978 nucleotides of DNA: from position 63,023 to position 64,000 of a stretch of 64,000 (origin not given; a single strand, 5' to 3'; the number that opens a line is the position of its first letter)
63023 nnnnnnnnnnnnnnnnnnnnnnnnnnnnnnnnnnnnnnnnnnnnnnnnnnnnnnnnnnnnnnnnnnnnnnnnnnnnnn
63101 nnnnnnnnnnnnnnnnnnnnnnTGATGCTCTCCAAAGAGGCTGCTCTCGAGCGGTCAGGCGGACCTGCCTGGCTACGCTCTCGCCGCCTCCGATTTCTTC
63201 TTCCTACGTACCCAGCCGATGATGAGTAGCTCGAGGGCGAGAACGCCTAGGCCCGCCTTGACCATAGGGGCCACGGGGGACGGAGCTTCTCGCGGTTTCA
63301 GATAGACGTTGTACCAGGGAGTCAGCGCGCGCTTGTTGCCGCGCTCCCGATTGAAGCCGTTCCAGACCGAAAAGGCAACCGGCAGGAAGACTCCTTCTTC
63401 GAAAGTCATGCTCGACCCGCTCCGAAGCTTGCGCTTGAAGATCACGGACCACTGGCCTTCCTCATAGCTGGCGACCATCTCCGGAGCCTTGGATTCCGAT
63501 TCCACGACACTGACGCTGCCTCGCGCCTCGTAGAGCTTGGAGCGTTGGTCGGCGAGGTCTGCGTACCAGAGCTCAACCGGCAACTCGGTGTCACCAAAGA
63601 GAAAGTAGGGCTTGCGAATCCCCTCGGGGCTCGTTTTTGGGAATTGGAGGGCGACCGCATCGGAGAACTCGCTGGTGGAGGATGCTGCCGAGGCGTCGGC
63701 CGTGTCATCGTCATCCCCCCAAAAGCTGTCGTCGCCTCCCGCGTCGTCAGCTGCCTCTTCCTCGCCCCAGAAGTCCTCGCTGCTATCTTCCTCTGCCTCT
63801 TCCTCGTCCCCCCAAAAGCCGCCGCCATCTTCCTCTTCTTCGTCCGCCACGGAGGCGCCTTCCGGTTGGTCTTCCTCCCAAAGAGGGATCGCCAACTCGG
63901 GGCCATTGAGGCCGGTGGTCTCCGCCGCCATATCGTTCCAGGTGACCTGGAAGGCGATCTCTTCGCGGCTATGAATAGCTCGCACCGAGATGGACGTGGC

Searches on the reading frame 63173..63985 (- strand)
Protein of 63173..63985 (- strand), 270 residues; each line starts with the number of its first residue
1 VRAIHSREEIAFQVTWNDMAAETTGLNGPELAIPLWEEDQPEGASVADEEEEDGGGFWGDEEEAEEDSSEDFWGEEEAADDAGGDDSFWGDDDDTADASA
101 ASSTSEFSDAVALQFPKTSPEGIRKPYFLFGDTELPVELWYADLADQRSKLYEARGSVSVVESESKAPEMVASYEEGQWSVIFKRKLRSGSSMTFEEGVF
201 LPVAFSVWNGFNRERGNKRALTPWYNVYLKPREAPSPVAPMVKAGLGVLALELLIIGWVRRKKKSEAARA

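Call 40: search_protein_families(library=pfam, proteins=[window:63173-63985:-], max_evalue=0.0001)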
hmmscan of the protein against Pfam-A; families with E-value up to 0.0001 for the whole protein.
window:63173-63985:- (270 aa): 1 family
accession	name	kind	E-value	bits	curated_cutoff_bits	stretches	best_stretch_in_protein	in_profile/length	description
PF09459.16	EB_dh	-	5.1e-12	46.8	33.3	1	169-218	183-234/236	Ethylbenzene dehydrogenase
